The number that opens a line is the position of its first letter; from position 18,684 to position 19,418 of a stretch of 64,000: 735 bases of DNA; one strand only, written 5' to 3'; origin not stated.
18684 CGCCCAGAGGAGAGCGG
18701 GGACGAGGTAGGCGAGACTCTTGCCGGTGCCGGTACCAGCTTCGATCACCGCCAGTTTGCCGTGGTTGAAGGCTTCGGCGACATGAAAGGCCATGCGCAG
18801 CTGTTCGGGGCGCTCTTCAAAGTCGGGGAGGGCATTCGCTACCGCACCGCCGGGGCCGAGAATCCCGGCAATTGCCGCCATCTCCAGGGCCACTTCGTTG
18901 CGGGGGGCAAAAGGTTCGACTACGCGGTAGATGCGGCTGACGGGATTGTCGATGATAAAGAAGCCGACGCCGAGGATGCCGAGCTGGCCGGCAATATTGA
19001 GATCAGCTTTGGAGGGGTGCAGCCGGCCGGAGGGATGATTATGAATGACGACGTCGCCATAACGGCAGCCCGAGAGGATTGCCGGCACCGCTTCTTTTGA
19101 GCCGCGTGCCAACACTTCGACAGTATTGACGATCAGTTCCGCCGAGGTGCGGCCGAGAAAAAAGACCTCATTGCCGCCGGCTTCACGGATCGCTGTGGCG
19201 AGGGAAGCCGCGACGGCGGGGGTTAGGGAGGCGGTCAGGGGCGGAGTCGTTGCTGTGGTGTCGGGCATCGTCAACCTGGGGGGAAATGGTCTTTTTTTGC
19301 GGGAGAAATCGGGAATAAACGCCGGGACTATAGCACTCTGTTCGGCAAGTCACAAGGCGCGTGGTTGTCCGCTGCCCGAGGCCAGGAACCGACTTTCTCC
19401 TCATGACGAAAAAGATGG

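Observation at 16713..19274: RadC/JAB metalloprotease-like domain fused to a DinG/XPD-type Fe-S helicase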

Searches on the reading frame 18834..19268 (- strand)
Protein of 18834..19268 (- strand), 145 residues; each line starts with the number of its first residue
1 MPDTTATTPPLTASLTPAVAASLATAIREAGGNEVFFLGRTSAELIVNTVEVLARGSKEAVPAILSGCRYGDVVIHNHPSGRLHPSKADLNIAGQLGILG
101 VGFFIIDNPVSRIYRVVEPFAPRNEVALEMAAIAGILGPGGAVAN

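Call 11: find_homologous_proteins(query=window:18834-19268:-, max_evalue=0.001)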
Query window:18834-19268:- (145 aa): 83 proteins with E <= 0.001 among 585 candidates.
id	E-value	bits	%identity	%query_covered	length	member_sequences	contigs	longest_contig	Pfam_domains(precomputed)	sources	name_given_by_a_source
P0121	1.8e-45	172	64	93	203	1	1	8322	PF04002.21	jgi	jgi:ATP-dependent DNA helicase DinG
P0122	2.0e-43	166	92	60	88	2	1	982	-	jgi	jgi:ATP-dependent DNA helicase DinG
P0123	1.2e-40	157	55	94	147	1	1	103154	PF04002.21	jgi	-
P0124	5.7e-39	151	55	90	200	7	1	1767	PF04002.21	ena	-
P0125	1.4e-38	150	60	86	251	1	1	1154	PF04002.21,PF00270.36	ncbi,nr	ncbi:MAG: helicase, partial [Desulfuromonadales bacterium]|nr:helicase [Desulfuromonadales bacterium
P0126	2.5e-37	146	61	84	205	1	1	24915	PF04002.21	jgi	jgi:ATP-dependent DNA helicase DinG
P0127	1.6e-36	144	53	90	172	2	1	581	PF04002.21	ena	-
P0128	1.1e-35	141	53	90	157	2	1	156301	PF04002.21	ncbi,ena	-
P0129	1.7e-33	134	55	90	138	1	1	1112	PF04002.21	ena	-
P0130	1.8e-33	134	60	76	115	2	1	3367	PF04002.21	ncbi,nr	ncbi:MAG: helicase, partial [Desulfuromusa sp.]|nr:helicase [Desulfuromusa sp.]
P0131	5.9e-33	132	52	90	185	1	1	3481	PF04002.21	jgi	-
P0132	1.0e-32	131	61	72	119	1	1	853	PF04002.21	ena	-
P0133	1.7e-32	130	64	70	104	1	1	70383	PF04002.21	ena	-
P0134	2.9e-32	130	53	85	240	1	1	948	PF04002.21,PF00270.36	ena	-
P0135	3.7e-32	129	49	94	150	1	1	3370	PF04002.21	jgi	jgi:ATP-dependent DNA helicase DinG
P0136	1.2e-31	128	52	94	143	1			PF04002.21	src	-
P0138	2.2e-30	124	50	93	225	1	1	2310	PF04002.21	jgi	-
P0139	6.1e-30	122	52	84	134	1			PF04002.21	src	-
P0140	1.3e-29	121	47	94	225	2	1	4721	PF04002.21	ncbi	ncbi:MAG: JAB domain-containing protein, partial [Nitrospirota bacterium]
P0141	2.8e-29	120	52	80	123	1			PF04002.21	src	-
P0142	7.2e-29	119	49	92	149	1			PF04002.21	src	-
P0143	9.8e-29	118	47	93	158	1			PF04002.21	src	-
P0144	2.8e-28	117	55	76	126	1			PF04002.21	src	-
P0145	3.1e-28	117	49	93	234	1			PF04002.21,PF00270.36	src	-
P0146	3.4e-28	117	52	80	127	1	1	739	PF04002.21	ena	-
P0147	6.0e-28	116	51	85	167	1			PF04002.21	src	-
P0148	6.4e-28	116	51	82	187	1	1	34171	PF04002.21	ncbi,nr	ncbi:MAG: hypothetical protein M0023_00140, partial [Desulfobacteraceae bacterium]|nr:hypothetical p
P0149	7.7e-28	115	53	82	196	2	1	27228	PF04002.21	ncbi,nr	ncbi:MAG: helicase, partial [Geobacteraceae bacterium]|nr:helicase [Geobacteraceae bacterium]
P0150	8.3e-28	115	46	92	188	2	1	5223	PF04002.21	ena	-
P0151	9.0e-28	115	44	93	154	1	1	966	PF04002.21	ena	-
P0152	1.1e-27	115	53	81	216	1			PF04002.21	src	-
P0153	1.5e-27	114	50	85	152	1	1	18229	PF04002.21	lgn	-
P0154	2.5e-27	114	61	68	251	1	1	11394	PF04002.21,PF00270.36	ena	-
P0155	3.7e-27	113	61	67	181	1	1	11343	PF04002.21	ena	-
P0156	8.5e-27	112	48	88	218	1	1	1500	PF04002.21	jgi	-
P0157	2.7e-26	110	61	66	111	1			PF04002.21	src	-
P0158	4.0e-26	110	50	75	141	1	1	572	PF04002.21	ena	-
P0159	5.6e-26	109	57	67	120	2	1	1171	PF04002.21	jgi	jgi:DNA repair proteins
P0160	8.6e-26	109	60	66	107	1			PF04002.21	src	-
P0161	9.5e-26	109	58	68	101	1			PF04002.21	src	-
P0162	2.3e-25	107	44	90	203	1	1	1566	PF04002.21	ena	-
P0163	4.2e-25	106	48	75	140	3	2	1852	PF04002.21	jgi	jgi:ATP-dependent DNA helicase DinG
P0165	8.5e-25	105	62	60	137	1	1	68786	PF04002.21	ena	-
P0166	9.1e-25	105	62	63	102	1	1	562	PF04002.21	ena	-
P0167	1.5e-24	105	46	88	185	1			PF04002.21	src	-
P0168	4.0e-24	103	61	60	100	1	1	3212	PF04002.21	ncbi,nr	ncbi:MAG TPA: JAB domain-containing protein, partial [Geobacteraceae bacterium]|nr:JAB domain-contai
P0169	6.3e-24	103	49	74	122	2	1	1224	PF04002.21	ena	-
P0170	2.4e-23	101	48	85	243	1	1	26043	PF04002.21,PF00270.36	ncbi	-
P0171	3.9e-23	100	52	70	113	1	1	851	PF04002.21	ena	-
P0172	1.8e-22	98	51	69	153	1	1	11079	PF04002.21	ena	-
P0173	2.4e-22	98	54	66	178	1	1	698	PF04002.21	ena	-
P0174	3.3e-22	97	41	94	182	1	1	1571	PF04002.21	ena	-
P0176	5.8e-22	96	68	54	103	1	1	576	PF04002.21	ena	-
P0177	1.4e-21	95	64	52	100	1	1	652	PF04002.21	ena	-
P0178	2.9e-21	94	59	59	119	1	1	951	PF04002.21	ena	-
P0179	5.7e-21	93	62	54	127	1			PF04002.21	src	-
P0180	9.8e-20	89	47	77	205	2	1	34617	PF04002.21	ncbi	-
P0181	2.0e-19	88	56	62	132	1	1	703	PF04002.21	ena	-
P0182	3.1e-19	87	51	67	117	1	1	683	PF04002.21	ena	-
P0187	2.4e-17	81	56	56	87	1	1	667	PF04002.21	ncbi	-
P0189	1.1e-16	79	65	45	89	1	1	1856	PF04002.21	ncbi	-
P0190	1.3e-16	79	39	79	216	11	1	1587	PF04002.21,PF00270.36,PF04851.22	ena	-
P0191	2.8e-16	78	59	48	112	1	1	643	PF04002.21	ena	-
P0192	8.7e-16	76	60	47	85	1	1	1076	PF04002.21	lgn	-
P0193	1.2e-15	76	64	44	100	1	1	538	PF04002.21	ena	-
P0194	6.8e-15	73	57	48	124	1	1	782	PF04002.21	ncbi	-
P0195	1.6e-14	72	46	57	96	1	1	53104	PF04002.21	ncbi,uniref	ncbi:MAG: hypothetical protein RR795_00620 [Cetobacterium sp.]|uniref:JAB domain-containing protein 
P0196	1.8e-14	72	55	49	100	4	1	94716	PF04002.21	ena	-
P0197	2.1e-14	72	39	67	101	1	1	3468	PF04002.21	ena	-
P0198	3.1e-14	71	46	61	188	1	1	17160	PF04002.21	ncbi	-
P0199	1.2e-13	69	46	57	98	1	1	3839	PF04002.21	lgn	-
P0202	2.4e-12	65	48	52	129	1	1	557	PF04002.21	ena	-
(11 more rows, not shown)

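Call 19: search_solved_structures(query=window:18834-19268:-, max_evalue=10, show_alignments=3)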
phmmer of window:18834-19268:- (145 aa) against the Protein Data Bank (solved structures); distinct sequences matched with E-value up to 10: 2.
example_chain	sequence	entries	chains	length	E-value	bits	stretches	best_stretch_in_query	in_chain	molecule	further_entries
2qlc_A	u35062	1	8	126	0.018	18.5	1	57-96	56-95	DNA repair protein radC homolog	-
7wuy_A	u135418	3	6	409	1.5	12.3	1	29-90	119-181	Methyltransf_2 domain-containing protein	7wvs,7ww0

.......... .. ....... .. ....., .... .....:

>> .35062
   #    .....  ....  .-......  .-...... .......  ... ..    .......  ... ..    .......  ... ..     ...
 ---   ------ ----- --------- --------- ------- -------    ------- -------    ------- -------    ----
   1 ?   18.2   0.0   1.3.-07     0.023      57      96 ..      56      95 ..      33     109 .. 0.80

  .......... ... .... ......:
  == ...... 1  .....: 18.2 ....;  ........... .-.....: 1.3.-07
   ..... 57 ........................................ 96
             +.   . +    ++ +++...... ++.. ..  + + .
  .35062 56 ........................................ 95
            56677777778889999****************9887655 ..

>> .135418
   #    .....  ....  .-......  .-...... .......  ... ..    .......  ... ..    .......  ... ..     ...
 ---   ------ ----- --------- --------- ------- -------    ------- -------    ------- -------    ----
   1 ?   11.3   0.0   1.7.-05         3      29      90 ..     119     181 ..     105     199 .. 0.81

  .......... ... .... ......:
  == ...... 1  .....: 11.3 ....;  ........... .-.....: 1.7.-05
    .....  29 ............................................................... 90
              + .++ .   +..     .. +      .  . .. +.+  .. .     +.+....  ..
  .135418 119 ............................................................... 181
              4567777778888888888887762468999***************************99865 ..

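Call 23: find_encoding_contigs(protein=P0123, flank=6000, max_places=2)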
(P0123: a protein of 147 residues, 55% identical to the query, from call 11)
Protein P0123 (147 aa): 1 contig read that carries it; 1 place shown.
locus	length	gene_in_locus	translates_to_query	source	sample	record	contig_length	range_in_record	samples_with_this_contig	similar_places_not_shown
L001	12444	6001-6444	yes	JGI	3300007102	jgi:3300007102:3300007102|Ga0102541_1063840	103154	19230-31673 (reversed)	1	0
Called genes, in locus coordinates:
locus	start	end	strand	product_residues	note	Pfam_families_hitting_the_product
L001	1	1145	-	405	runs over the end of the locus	PF28597:T2SSF_N, PF00482:T2SSF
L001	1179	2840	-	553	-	PF13401:AAA_22 (faint), PF05157:MshEN, PF00437:T2SSE, PF25199:nSTAND_NTPase5 (weak)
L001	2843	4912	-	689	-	PF21305:type_II_gspD_N0, PF03958:Secretin_N, PF00263:Secretin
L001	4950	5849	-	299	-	PF11356:T2SSC (weak), PF17820:PDZ_6 (faint)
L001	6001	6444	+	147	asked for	PF04002:RadC (weak)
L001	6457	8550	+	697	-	PF00270:DEAD (weak), PF13307:Helicase_C_2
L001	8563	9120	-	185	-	PF00857:Isochorismatase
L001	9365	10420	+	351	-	PF00437:T2SSE, PF04851:ResIII (weak)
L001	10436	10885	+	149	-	PF20660:DUF6812 (faint)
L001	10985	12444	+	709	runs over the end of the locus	PF17804:TSP_NTD, PF00595:PDZ, PF03572:Peptidase_S41, PF11818:DUF3340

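Call 29: find_related_loci(query=A3, collection=genome_contigs, flank=6000)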
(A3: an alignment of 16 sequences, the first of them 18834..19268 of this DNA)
Query A3 (145 aa) in genome_contigs; peptide patterns used: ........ (x = any residue, [..] = any of these).
600 stretches matched a pattern (row limit reached: there are more); 428 encode a relative of the query (tblastn E <= 1e-3); the best 80 are kept; 80 distinct loci.
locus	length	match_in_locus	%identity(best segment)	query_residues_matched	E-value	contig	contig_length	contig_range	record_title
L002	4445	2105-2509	65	10-144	3e-53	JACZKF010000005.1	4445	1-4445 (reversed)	MAG: Desulfuromonadales bacterium isolate MAG38 geobacteraceae_2_contig_11774, whole genome shotgun sequence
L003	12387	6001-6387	67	17-145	3e-51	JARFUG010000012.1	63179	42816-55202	MAG: Desulfuromonadales bacterium isolate QDN-W04B-4228_sbin_13 NODE_398_length_63179_cov_28.929250, whole genome shotgu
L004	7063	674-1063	66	16-145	3e-51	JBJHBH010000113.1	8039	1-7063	MAG: Desulfuromonadales bacterium isolate SF2967_J5348.semibin_refined.095 NODE_8628_length_8039_cov_1.935541, whole gen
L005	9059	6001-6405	61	11-145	1e-49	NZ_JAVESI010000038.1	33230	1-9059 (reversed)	MAG: Trichloromonas sp. isolate BF1_5 scaffold_2141_c1_biofilm_2017, whole genome shotgun sequence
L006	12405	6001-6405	61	10-144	4e-49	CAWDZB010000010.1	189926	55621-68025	MAG: uncultured delta proteobacterium isolate MFD05684.bin.3.160 genome assembly, contig: contig_36504, whole genome sho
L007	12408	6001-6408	62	10-145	3e-49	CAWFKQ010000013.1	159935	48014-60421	MAG: uncultured delta proteobacterium isolate MFD01721.bin.2.89 genome assembly, contig: contig_38987, whole genome shot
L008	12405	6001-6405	60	10-144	1e-48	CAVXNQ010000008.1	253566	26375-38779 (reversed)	MAG: uncultured delta proteobacterium isolate MFD01721.bin.2.42 genome assembly, contig: contig_29838, whole genome shot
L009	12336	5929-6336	62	10-145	1e-48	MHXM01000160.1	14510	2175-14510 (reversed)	MAG: Desulfuromonadaceae bacterium GWC2_58_13 gwc2_scaffold_5989, whole genome shotgun sequence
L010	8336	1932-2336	59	10-144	2e-48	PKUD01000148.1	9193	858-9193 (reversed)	MAG: Desulfuromonas sp. isolate BM509 sc_4230, whole genome shotgun sequence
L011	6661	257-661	61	10-144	7e-48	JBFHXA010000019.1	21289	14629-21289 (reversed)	MAG: Trichloromonas sp. isolate Mix_sand09.2021.07.Z.44 k141_1395666_length_21289_cov_13.4481, whole genome shotgun sequ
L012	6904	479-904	57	3-145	7e-48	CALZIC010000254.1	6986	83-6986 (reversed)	MAG: uncultured Desulfuromonadales bacterium isolate FO_M_Desulfobacterota_26 genome assembly, contig: scaffold_18443, w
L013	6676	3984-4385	60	11-144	3e-48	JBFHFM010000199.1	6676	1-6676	MAG: Trichloromonas sp. isolate Mix_sand07.2021.05.G.127 k141_2056046_length_6676_cov_46.0739, whole genome shotgun sequ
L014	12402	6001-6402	58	11-144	9e-48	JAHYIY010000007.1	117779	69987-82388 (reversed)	MAG: Desulfuromonadales bacterium isolate KA08 NODE_66_length_117779_cov_21.902458, whole genome shotgun sequence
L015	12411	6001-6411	57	8-144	2e-47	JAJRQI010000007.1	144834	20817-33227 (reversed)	MAG: Deltaproteobacteria bacterium isolate Dive100_bin10.46 k141_136568, whole genome shotgun sequence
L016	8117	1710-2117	61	10-145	3e-47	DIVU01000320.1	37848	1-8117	MAG TPA_asm: Desulfuromonadaceae bacterium UBA6124 UBA6124_contig_5445, whole genome shotgun sequence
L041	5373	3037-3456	50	5-144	9e-40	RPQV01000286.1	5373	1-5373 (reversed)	MAG: Calditrichaeota bacterium isolate metabat2.451 metabat2.451_Contig_138848, whole genome shotgun sequence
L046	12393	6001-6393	51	15-145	8e-39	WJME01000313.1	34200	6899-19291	MAG: candidate division KSB1 bacterium isolate Bin_228 k141_4459407, whole genome shotgun sequence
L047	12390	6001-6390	52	15-144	2e-38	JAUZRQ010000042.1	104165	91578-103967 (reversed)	MAG: candidate division KSB1 bacterium isolate GS19_ROV16_BS04-AMOR20_M0784 AMOR20_M0784_contig42, whole genome shotgun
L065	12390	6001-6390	50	15-144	5e-36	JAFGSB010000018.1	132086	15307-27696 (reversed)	MAG: candidate division KSB1 bacterium isolate Zod_Metabat.863 k87_1313435, whole genome shotgun sequence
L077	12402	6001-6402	49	11-144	2e-35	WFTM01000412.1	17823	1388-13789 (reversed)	MAG: candidate division KSB1 bacterium isolate S139_20 k151_60731, whole genome shotgun sequence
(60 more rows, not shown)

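Call 32: search_protein_representatives(alignment_id=A2)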
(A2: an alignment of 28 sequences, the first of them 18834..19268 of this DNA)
Query: 28 sequences, 139 profile positions. Proteins with E-value up to 0.001 (for the whole library): 1554; up to 1e-10: 586; up to 1e-30: 272. The best 150 are listed.
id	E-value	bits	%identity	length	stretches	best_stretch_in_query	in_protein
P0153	1.4e-53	196.5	-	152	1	4-138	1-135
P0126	1.4e-50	186.8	-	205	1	6-137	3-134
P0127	9.8e-50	184.1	-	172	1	6-138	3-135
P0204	2.4e-49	182.8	-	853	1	3-138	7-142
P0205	1.2e-48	180.5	-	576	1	4-138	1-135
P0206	2.1e-48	179.8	-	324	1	3-138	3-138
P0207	7.1e-48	178.0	-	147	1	8-138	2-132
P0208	8.1e-48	177.9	-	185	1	4-138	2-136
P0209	1.2e-46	174.1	-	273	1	2-138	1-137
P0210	1.6e-46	173.6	-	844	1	2-138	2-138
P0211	2.6e-46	173.0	-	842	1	3-138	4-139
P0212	3.5e-46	172.6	-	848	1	3-138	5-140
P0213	1.4e-45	170.6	-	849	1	1-138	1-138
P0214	2.0e-45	170.1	-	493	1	2-138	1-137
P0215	2.8e-45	169.6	-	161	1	1-133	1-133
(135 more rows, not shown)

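Call 40: search_protein_families(library=ncbifam, proteins=[L041:2046-2996:+, L010:137-1117:-, L010:6109-6825:+, L014:8538-9152:+, L004:4345-6477:+], max_evalue=0.00001)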
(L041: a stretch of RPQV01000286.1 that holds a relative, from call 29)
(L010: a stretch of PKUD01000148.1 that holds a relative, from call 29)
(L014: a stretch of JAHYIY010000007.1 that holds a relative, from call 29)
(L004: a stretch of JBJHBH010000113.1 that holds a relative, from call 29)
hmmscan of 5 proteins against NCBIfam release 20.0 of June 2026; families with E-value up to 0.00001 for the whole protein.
L041:2046-2996:+ (316 aa): 3 families
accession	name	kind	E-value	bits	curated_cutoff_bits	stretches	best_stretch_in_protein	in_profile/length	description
TIGR04122.1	Xnuc_lig_assoc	equivalog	5.7e-55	186.4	325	1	4-313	4-319/326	ligase-associated DNA damage response exonuclease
TIGR03675.1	arCOG00543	equivalog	4.4e-18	64.8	580.2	1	55-185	292-426/631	beta-CASP ribonuclease aCPSF1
NF045584.1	cas14_MBL_CASP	equivalog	1.2e-16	60.2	800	1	65-191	127-250/612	type VII CRISPR-associated protein Cas14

L010:137-1117:- (326 aa): 6 families
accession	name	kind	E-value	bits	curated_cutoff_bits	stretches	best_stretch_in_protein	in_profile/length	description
NF010494.0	PRK13913.1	equivalog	7.5e-31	107.7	192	1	119-275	21-177/220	3-methyladenine DNA glycosylase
NF053634.1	MonDNAglycDR2438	equivalog_domain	3.8e-23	82.2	400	1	112-316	2-205/219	monofunctional DNA glycosylase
TIGR01083.1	nth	equivalog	2.3e-21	76.3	211.7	1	128-306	25-192/192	endonuclease III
NF007978.0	PRK10702.1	equivalog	1.7e-12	47.4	405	1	128-318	27-206/211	endonuclease III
TIGR01084.1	mutY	equivalog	2.7e-11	43.6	286.5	1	124-318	20-209/277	A/G-specific adenine glycosylase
NF010488.0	PRK13910.1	equivalog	4.7e-06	26.2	471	1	166-319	29-171/290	adenine-specific DNA glycosylase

L010:6109-6825:+ (238 aa): 2 families
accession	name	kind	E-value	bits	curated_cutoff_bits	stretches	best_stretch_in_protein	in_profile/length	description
NF000642.1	PRK00024.1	equivalog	2.6e-74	249.5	180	1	25-237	1-211/212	RadC family protein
TIGR00608.1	radc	subfamily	1.5e-65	221.1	133.85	1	23-238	1-218/218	RadC family protein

L014:8538-9152:+ (204 aa): 1 family
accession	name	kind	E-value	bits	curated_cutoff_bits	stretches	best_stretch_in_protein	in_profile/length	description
NF007819.1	PRK10528.1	equivalog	2e-17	63.6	270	1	2-197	2-203/210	multifunctional acyl-CoA thioesterase I/protease I/lysophospholipase L1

L004:4345-6477:+ (710 aa): 11 families
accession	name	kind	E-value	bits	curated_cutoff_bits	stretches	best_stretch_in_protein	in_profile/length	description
NF008388.1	PRK11186.1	exception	6.7e-143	477.5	825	1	46-644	48-614/663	carboxy terminal-processing peptidase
NF051464.1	tail_spec_CT441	exception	7.1e-99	332.3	700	1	48-582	29-550/645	tail-specific protease Tsp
TIGR00225.1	prc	subfamily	4.4e-87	292.2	218.6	1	214-578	6-335/335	C-terminal processing peptidase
TIGR03900.1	prc_long_Delta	hypoth_equivalog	2.6e-59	201.1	660.95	1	222-648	102-484/973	MXAN_5808 family serine peptidase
NF045590.1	Cterm_S41_CtpC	exception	4.8e-51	173.9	665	1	220-557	76-378/418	carboxyl-terminal processing protease CtpC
NF045589.1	Cterm_S41_CtpB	exception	4.1e-50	170.6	633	1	220-557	77-380/416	carboxyl-terminal processing protease CtpB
NF052377.1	lmo1851_S41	exception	2e-49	168.6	725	1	233-555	79-365/468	lmo1851 family serine protease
NF045588.1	Cterm_S41_CtpA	exception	8.6e-47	159.9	625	1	213-516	65-347/401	carboxyl-terminal processing protease CtpA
NF045591.1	Cterm_S41_CtpZ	exception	1.6e-43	149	525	1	221-558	72-375/403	carboxyl-terminal processing protease CtpZ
NF058627.1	S41_Gfo1087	equivalog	5e-10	38.9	455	0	470-565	333-428/489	GFO_1087 family putative carboxy terminal peptidase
NF033424.1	chlamy_CPAF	equivalog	8.4e-10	37.9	250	0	461-507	452-498/564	protease-like activity factor CPAF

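Call 47: predict_structure(alignment_id=A2)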
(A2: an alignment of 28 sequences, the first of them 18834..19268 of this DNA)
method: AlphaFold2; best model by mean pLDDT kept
length: 145 residues; sequences in the alignment: 28
mean_pLDDT: 88.4   pTM: 0.78
mean pLDDT of the five models: 88.4, 88.2, 88.0, 87.1, 87.0
residues with pLDDT >= 90: 102; 70-90: 31; 50-70: 10; < 50: 2
segments of 3 or more residues with pLDDT < 50: none
pLDDT, mean of each block of 10 residues (from residue 1): 56 90 97 93 94 81 81 94 93 92 96 94 84 93 89
secondary structure, 60 per line:
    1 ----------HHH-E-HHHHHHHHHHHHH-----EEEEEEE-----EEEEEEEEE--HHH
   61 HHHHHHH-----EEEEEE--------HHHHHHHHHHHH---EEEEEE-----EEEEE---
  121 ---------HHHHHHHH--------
elements in order: H17-29 E35-41 E47-55 H58-67 E73-78 H87-98 E102-107 E113-117 H130-137
